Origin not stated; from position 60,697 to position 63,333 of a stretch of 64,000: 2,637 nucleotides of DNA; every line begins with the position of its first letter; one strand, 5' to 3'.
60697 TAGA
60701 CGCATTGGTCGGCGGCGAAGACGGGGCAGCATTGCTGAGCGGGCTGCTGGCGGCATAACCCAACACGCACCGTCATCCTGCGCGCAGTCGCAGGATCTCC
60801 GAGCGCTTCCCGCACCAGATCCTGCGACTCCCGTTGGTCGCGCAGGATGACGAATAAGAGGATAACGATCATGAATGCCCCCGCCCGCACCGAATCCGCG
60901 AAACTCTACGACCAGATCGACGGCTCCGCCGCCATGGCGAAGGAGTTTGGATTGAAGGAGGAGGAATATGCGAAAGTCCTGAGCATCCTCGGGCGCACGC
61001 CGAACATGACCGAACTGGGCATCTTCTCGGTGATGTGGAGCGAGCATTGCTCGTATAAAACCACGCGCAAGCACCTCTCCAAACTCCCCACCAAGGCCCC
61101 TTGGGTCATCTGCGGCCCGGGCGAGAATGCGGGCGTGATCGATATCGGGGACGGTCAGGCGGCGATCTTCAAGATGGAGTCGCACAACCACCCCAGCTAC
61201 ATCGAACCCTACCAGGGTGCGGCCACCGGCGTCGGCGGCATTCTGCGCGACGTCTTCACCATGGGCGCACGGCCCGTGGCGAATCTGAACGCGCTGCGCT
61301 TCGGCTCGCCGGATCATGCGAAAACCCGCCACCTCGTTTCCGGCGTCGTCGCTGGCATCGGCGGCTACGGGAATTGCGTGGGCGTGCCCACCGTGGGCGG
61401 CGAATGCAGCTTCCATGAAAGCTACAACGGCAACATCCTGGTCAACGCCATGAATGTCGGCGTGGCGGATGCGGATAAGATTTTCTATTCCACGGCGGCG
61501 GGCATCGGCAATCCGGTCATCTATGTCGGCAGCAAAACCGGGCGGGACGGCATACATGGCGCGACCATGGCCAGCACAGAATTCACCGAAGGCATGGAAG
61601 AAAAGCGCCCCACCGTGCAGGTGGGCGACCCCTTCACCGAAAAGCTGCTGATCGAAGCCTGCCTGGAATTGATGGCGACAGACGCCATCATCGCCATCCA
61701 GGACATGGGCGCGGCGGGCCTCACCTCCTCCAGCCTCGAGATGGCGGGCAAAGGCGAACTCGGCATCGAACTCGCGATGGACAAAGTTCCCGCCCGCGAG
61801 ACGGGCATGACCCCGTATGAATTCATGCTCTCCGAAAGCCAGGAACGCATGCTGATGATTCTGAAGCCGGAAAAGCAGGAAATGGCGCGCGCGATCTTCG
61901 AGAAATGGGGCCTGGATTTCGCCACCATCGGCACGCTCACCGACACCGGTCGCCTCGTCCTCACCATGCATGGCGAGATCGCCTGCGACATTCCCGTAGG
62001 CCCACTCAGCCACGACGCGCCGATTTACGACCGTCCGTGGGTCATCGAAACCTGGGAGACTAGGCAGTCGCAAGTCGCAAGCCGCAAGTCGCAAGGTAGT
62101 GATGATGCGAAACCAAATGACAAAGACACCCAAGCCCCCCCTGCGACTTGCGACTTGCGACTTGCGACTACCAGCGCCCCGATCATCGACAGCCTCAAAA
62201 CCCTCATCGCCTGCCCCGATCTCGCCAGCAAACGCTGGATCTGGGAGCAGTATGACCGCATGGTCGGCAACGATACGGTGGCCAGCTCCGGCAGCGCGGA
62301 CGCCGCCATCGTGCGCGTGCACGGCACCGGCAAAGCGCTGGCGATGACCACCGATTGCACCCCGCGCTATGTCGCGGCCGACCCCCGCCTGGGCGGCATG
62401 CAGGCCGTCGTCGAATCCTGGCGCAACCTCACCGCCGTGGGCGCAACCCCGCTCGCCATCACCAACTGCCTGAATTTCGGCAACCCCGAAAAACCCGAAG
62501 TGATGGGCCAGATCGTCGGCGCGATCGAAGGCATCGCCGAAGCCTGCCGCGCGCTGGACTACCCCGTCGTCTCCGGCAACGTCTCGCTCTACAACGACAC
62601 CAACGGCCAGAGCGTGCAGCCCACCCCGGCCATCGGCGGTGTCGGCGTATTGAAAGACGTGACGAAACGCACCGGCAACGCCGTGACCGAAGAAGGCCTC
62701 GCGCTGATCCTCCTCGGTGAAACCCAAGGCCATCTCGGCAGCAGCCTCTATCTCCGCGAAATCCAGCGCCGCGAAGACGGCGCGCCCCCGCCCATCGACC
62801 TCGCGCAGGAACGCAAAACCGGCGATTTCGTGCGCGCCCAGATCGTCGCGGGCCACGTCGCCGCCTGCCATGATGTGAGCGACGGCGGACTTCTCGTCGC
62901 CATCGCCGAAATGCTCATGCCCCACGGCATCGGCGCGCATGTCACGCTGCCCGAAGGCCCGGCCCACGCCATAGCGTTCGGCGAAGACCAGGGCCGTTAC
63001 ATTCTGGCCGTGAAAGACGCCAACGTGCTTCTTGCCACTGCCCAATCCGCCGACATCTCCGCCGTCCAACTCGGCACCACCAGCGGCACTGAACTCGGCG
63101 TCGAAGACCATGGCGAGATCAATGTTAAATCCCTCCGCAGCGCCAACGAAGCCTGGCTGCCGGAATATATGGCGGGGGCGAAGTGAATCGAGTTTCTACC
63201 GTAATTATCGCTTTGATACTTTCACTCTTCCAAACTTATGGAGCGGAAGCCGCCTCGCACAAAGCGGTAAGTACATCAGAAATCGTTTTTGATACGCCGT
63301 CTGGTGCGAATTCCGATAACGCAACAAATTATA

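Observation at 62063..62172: Heptamer-microsatellite hairpin embedded in frame in purL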

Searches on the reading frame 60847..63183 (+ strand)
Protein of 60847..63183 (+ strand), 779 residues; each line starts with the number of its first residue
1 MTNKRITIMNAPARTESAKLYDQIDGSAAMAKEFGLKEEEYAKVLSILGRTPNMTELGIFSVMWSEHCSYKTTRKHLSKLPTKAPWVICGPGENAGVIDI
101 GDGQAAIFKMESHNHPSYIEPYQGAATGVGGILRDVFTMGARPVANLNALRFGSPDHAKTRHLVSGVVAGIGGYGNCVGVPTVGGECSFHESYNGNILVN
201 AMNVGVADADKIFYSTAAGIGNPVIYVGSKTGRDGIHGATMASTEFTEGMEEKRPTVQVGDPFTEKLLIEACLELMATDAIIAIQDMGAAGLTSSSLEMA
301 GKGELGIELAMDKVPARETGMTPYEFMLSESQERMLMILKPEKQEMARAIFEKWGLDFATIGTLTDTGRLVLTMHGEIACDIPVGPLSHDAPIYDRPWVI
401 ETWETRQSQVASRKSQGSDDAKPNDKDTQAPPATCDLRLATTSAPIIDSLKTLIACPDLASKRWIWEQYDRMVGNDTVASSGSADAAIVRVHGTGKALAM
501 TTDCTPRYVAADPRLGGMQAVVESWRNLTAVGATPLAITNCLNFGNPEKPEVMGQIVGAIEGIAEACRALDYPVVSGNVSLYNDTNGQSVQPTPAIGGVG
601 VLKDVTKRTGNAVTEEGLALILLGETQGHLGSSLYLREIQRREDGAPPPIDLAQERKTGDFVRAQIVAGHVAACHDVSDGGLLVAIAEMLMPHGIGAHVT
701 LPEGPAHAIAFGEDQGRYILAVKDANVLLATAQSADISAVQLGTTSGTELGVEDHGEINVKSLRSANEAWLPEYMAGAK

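Call 7: find_homologous_proteins(query=window:60847-63183:+, max_evalue=1e-50)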
Query window:60847-63183:+ (779 aa): 8000 proteins with E <= 1e-50 among 8000 candidates; the best 120 are listed.
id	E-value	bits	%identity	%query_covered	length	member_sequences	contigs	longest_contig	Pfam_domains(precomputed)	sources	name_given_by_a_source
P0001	0.0e+0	1752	100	99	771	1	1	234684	PF18072.7,PF00586.30,PF02769.28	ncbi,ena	-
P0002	0.0e+0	1433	87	93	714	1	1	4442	PF18072.7,PF00586.30,PF02769.28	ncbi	-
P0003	0.0e+0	1275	75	98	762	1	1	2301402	PF18072.7,PF00586.30,PF02769.28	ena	-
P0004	0.0e+0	1220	72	96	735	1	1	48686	PF18072.7,PF00586.30,PF02769.28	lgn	-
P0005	0.0e+0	1189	70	99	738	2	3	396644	PF18072.7,PF00586.30,PF02769.28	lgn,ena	-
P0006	0.0e+0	1188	74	94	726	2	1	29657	PF18072.7,PF00586.30,PF02769.28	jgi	jgi:phosphoribosylformylglycinamidine synthase II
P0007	0.0e+0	1186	71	96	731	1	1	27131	PF18072.7,PF00586.30,PF02769.28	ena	-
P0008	0.0e+0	1184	71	97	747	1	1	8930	PF18072.7,PF00586.30,PF02769.28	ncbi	-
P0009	0.0e+0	1182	69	99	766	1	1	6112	PF18072.7,PF00586.30,PF02769.28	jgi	jgi:phosphoribosylformylglycinamidine synthase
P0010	0.0e+0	1181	71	96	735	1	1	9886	PF18072.7,PF00586.30,PF02769.28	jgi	jgi:phosphoribosylformylglycinamidine synthase subunit PurL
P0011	0.0e+0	1179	71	95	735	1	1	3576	PF18072.7,PF00586.30,PF02769.28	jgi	jgi:phosphoribosylformylglycinamidine synthase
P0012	0.0e+0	1179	70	98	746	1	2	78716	PF18072.7,PF00586.30,PF02769.28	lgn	-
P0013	0.0e+0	1177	71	96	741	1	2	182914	PF18072.7,PF00586.30,PF02769.28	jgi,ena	-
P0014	0.0e+0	1173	70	96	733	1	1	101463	PF18072.7,PF00586.30,PF02769.28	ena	-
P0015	0.0e+0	1173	71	96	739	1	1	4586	PF18072.7,PF00586.30,PF02769.28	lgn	-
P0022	0.0e+0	1168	70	96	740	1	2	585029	PF18072.7,PF00586.30,PF02769.28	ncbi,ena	-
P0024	0.0e+0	1167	68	98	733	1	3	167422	PF18072.7,PF00586.30,PF02769.28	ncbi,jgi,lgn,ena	-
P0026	0.0e+0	1166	70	95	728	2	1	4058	PF18072.7,PF00586.30,PF02769.28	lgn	-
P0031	0.0e+0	1163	70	96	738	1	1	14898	PF18072.7,PF00586.30,PF02769.28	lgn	-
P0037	0.0e+0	1159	68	98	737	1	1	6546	PF18072.7,PF00586.30,PF02769.28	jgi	jgi:phosphoribosylformylglycinamidine synthase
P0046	0.0e+0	1156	70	96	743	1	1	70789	PF18072.7,PF00586.30,PF02769.28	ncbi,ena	-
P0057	0.0e+0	1153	69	98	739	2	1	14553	PF18072.7,PF00586.30,PF02769.28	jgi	jgi:phosphoribosylformylglycinamidine synthase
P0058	0.0e+0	1153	69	96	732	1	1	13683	PF18072.7,PF00586.30,PF02769.28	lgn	-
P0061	0.0e+0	1152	68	97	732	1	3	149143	PF18072.7,PF00586.30,PF02769.28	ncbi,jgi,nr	ncbi:MAG: phosphoribosylformylglycinamidine synthase subunit PurL [Rickettsiales bacterium]|jgi:phos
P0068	0.0e+0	1150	68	96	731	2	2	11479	PF18072.7,PF00586.30,PF02769.28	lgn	-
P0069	0.0e+0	1150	68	96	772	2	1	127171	PF18072.7,PF00586.30,PF02769.28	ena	-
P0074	0.0e+0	1149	69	98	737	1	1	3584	PF18072.7,PF00586.30,PF02769.28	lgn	-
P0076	0.0e+0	1149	69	96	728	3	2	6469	PF18072.7,PF00586.30,PF02769.28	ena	-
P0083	0.0e+0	1146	70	96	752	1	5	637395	PF18072.7,PF00586.30,PF02769.28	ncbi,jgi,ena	jgi:phosphoribosylformylglycinamidine synthase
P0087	0.0e+0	1144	67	99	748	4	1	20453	PF18072.7,PF00586.30,PF02769.28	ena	-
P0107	0.0e+0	1139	67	96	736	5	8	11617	PF18072.7,PF00586.30,PF02769.28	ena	-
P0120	0.0e+0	1137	68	96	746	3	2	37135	PF18072.7,PF00586.30,PF02769.28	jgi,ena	-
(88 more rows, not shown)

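Call 8: search_solved_structures(query=window:60847-63183:+, show_alignments=2)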
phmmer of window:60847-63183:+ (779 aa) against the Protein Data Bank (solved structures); distinct sequences matched with E-value up to 0.001: 20.
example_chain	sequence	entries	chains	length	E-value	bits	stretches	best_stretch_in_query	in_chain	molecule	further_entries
3viu_A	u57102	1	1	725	4.7e-187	626.6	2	29-396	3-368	Phosphoribosylformylglycinamidine synthase 2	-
3d54_A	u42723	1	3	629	3.3e-104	352.6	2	41-387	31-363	Phosphoribosylformylglycinamidine synthase II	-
1vk3_A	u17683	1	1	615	5e-104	352.1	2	46-387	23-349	Phosphoribosylformylglycinamidine synthase II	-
2hs0_A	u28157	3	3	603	5.3e-104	352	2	46-387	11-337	Phosphoribosylformylglycinamidine synthase II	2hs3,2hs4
2hru_A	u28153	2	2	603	1.4e-102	347.3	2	46-387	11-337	Phosphoribosylformylglycinamidine synthase II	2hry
6jt7_A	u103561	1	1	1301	1.3e-25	92.8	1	94-720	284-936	Phosphoribosylformylglycinamidine synthase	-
6lym_A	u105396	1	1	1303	1.6e-25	92.5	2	94-373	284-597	Phosphoribosylformylglycinamidine synthase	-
4r7g_A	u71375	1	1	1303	2.2e-25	92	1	94-720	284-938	Phosphoribosylformylglycinamidine synthase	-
7dw7_A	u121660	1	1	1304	2.3e-25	92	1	94-720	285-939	Phosphoribosylformylglycinamidine synthase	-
4l78_A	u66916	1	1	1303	2.3e-25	92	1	94-720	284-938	Phosphoribosylformylglycinamidine synthase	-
1t3t_A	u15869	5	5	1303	2.3e-25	92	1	94-720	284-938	Phosphoribosylformylglycinamidine synthase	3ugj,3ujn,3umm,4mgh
6lyl_A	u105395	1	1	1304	2.3e-25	92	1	94-720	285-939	Phosphoribosylformylglycinamidine synthase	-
6lyk_A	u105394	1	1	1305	2.3e-25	92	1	94-720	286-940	Phosphoribosylformylglycinamidine synthase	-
6jt8_A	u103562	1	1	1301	2.4e-25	91.9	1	94-720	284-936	Phosphoribosylformylglycinamidine synthase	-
6jt9_A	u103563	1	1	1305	3.1e-25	91.5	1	94-720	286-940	Phosphoribosylformylglycinamidine synthase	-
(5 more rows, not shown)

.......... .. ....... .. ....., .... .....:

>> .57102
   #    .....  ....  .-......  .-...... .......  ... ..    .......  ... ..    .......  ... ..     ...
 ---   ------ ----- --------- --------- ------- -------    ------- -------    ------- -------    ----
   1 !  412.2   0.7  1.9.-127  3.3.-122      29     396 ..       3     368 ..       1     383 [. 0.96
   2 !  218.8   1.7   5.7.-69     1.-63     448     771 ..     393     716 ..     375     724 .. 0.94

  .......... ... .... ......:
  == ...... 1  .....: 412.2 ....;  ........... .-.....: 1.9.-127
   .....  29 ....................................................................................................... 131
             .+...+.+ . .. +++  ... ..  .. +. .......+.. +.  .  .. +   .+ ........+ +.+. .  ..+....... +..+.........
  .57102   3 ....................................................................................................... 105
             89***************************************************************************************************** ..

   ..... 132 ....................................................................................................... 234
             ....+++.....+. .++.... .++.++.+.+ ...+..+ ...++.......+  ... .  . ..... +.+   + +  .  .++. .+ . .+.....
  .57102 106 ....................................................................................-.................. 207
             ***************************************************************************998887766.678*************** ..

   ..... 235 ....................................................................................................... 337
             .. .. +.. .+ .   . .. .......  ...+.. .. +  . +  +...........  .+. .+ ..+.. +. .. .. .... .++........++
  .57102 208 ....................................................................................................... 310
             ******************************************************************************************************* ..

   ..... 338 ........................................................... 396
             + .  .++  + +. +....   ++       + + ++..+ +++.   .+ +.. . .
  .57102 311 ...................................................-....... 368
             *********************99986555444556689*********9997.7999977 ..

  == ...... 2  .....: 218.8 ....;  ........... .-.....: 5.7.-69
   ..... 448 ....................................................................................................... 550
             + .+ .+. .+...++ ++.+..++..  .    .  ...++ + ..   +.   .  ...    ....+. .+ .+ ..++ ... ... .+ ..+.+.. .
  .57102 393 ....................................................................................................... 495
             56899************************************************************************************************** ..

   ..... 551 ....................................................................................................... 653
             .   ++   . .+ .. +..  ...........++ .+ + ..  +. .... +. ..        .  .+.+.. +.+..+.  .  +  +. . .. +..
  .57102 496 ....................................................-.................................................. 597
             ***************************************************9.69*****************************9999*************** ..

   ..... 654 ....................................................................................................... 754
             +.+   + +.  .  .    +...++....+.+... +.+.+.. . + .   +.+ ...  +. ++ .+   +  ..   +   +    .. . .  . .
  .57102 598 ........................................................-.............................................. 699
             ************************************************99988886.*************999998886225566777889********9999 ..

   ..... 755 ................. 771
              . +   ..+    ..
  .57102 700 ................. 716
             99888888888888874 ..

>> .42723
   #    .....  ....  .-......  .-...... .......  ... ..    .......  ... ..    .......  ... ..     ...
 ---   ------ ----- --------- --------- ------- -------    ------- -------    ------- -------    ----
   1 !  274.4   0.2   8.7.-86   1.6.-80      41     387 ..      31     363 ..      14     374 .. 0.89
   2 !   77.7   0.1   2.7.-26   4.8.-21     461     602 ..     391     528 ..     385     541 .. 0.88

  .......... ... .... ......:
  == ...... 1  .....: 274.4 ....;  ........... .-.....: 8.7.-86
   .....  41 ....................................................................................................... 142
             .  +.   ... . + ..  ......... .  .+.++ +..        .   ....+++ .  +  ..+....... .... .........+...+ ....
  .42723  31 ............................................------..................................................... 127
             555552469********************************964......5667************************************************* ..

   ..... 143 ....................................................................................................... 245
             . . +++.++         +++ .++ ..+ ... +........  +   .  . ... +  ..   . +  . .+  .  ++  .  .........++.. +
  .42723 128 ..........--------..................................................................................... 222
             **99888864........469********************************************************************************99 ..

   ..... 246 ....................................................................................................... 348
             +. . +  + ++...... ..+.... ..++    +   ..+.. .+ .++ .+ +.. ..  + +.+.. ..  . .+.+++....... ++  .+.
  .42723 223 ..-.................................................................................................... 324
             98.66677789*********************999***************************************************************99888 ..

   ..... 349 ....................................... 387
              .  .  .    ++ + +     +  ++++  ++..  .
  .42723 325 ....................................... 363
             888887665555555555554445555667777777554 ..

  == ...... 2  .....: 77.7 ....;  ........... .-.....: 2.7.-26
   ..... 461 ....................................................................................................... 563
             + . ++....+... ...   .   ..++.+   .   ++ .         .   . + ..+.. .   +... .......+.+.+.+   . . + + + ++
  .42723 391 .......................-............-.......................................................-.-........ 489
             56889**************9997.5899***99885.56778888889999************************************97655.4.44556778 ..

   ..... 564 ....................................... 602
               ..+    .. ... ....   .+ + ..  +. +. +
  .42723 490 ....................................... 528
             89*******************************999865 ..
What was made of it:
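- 60847..63186 (+): purL (small PurL, FGAM synthase subunit II), the host gene. It is read straight through the element. 3VIU E=5e-187 in two blocks that flank the linker (call 8).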

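Call 9: search_protein_families(library=ncbifam, proteins=[window:60847-63183:+])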
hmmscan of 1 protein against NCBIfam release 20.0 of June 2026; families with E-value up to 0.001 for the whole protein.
window:60847-63183:+ (779 aa): 12 families
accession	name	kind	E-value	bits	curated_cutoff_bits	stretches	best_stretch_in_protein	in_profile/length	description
NF002290.1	PRK01213.1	equivalog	0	1019.5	648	1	36-775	1-723/723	phosphoribosylformylglycinamidine synthase subunit PurL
TIGR01736.1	FGAM_synth_II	equivalog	2.5e-280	931.9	525.75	1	36-775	1-718/718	phosphoribosylformylglycinamidine synthase subunit PurL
NF010690.0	PRK14090.1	equivalog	8.2e-119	397.6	1047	2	46-388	9-336/601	phosphoribosylformylglycinamidine synthase subunit PurL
NF003672.0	PRK05297.1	equivalog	2.7e-47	161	783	1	106-749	287-960/1290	phosphoribosylformylglycinamidine synthase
TIGR01735.1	FGAM_synt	equivalog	1.6e-40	138.5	1123.05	2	203-747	415-971/1307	phosphoribosylformylglycinamidine synthase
TIGR01857.1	FGAM-synthase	equivalog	8.6e-40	136.2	1057.05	1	107-382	315-595/1239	phosphoribosylformylglycinamidine synthase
TIGR03267.1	methan_mark_2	hypoth_equivalog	2.4e-21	76.1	365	2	87-374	39-305/323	methanogenesis marker 2 protein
TIGR01739.1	tegu_FGAM_synt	hypoth_equivalog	4.5e-16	58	716.1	1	507-707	606-809/1206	herpesvirus tegument protein/v-FGAM-synthase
TIGR01379.1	thiL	equivalog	5.3e-16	58.5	184.15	2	86-372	18-302/320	thiamine-phosphate kinase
TIGR00476.1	selD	equivalog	3.5e-14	52.7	125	2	81-318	34-255/311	selenide, water dikinase SelD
TIGR04049.1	AIR_rel_sll0787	hypoth_equivalog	1.8e-13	50.2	321.3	2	92-378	43-304/318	sll0787 family AIR synthase-like protein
TIGR00878.1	purM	equivalog_domain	2.1e-06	27.2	236.35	1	133-230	86-181/332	phosphoribosylformylglycinamidine cyclo-ligase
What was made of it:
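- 60847..63186 (+): NF002290 1019 bits, TIGR01736 932 bits (call 9).
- Checked: That ORF is small PurL (NF002290, 1019 bits against a cutoff of 648; call 9).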

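Call 11: find_encoding_contigs(protein=P0002, flank=3000, max_places=3)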
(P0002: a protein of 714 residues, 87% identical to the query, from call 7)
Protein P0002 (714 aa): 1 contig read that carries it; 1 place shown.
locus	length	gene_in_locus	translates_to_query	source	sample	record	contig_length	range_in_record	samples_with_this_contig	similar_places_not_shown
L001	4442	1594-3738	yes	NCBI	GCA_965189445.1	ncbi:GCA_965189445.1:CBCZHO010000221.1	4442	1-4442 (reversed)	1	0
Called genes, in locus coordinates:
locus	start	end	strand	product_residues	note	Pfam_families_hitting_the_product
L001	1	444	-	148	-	?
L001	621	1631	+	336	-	PF07685:GATase_3, PF13507:GATase_5, PF01965:DJ-1_PfpI (weak)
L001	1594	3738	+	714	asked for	PF18072:FGAR-AT_linker (weak), PF00586:AIRS, PF02769:AIRS_C, PF00586:AIRS, PF02769:AIRS_C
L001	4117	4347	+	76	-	PF01722:BolA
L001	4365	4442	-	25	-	?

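Call 12: find_encoding_contigs(protein=P0001, flank=10000, max_places=3)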
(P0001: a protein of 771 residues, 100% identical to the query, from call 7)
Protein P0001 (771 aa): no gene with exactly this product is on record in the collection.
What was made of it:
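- Tried and rejected: Look-up of the identical protein P0001 (call 12).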

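Call 13: find_encoding_contigs(protein=P0003, flank=3000, max_places=3)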
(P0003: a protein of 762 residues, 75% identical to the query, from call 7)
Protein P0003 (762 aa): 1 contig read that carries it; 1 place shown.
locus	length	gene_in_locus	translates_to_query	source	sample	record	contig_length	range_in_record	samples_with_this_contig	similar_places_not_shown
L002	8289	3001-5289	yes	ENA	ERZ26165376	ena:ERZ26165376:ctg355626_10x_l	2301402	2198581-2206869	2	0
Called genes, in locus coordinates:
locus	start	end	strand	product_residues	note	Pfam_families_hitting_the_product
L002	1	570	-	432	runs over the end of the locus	-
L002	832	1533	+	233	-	PF13507:GATase_5, PF07685:GATase_3 (weak), PF01965:DJ-1_PfpI (faint)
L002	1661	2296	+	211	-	-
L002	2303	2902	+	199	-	-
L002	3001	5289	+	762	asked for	PF18072:FGAR-AT_linker, PF00586:AIRS, PF02769:AIRS_C, PF00586:AIRS, PF02769:AIRS_C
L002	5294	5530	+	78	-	PF01722:BolA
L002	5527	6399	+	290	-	PF02633:Creatininase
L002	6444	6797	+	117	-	PF00462:Glutaredoxin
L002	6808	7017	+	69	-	-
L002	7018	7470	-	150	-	-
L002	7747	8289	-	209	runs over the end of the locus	-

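Call 15: find_encoding_contigs(protein=P0046, flank=2000, max_places=1)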
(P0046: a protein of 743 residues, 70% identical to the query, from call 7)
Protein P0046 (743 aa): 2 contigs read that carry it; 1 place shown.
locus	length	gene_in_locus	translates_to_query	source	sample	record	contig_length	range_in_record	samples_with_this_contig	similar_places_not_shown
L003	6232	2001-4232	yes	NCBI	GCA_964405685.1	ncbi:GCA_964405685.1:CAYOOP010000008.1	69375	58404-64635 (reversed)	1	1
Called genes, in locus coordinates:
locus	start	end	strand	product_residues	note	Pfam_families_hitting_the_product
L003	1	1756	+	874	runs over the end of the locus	PF13517:FG-GAP_3 (faint), PF01839:FG-GAP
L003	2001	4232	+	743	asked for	PF18072:FGAR-AT_linker, PF00586:AIRS, PF02769:AIRS_C, PF00586:AIRS, PF02769:AIRS_C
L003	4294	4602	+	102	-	-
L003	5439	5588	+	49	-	-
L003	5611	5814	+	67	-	-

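Call 16: find_encoding_contigs(protein=P0058, flank=2000, max_places=1)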
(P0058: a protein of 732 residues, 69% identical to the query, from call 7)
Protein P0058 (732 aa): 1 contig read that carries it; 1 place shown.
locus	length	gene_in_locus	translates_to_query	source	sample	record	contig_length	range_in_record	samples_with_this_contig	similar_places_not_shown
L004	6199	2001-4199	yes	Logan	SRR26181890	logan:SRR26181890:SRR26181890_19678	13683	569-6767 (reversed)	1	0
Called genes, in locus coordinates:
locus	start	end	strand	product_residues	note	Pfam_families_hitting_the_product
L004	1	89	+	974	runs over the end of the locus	PF03710:GlnE, PF03445:DUF294 (faint), PF08335:GlnD_UR_UTase, PF03710:GlnE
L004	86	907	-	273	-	-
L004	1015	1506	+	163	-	PF00578:AhpC-TSA, PF08534:Redoxin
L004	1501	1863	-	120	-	PF00072:Response_reg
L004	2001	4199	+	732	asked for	PF18072:FGAR-AT_linker, PF00586:AIRS, PF02769:AIRS_C, PF00586:AIRS, PF02769:AIRS_C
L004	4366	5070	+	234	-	-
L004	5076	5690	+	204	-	-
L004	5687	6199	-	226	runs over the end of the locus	PF07685:GATase_3, PF13507:GATase_5, PF01965:DJ-1_PfpI (weak)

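Call 17: find_encoding_contigs(protein=P0031, flank=2000, max_places=1)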
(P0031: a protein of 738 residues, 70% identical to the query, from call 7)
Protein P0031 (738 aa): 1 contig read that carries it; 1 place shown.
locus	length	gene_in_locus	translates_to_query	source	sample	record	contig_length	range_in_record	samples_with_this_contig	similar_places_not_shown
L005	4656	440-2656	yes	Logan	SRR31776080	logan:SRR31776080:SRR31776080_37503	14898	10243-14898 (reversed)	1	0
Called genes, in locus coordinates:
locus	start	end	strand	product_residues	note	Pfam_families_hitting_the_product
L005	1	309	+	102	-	?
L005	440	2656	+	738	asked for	PF18072:FGAR-AT_linker, PF00586:AIRS, PF02769:AIRS_C, PF00586:AIRS, PF02769:AIRS_C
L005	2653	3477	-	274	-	PF00795:CN_hydrolase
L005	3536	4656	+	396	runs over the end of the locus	PF01471:PG_binding_1, PF03734:YkuD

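Call 18: find_encoding_contigs(protein=P0037, flank=2000, max_places=1)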
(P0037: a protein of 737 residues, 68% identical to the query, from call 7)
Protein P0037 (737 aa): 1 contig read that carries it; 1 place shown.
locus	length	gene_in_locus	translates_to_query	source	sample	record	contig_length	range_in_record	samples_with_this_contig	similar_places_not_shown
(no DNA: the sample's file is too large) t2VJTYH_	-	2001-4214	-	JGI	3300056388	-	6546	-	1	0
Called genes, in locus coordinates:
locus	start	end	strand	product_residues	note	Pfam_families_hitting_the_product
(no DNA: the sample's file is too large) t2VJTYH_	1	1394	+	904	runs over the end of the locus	PF03710:GlnE, PF08335:GlnD_UR_UTase, PF03710:GlnE, PF08335:GlnD_UR_UTase (weak)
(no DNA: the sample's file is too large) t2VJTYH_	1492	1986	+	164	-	PF00578:AhpC-TSA, PF08534:Redoxin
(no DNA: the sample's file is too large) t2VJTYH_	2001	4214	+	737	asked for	PF18072:FGAR-AT_linker, PF00586:AIRS, PF02769:AIRS_C, PF00586:AIRS, PF02769:AIRS_C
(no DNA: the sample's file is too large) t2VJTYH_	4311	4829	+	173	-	?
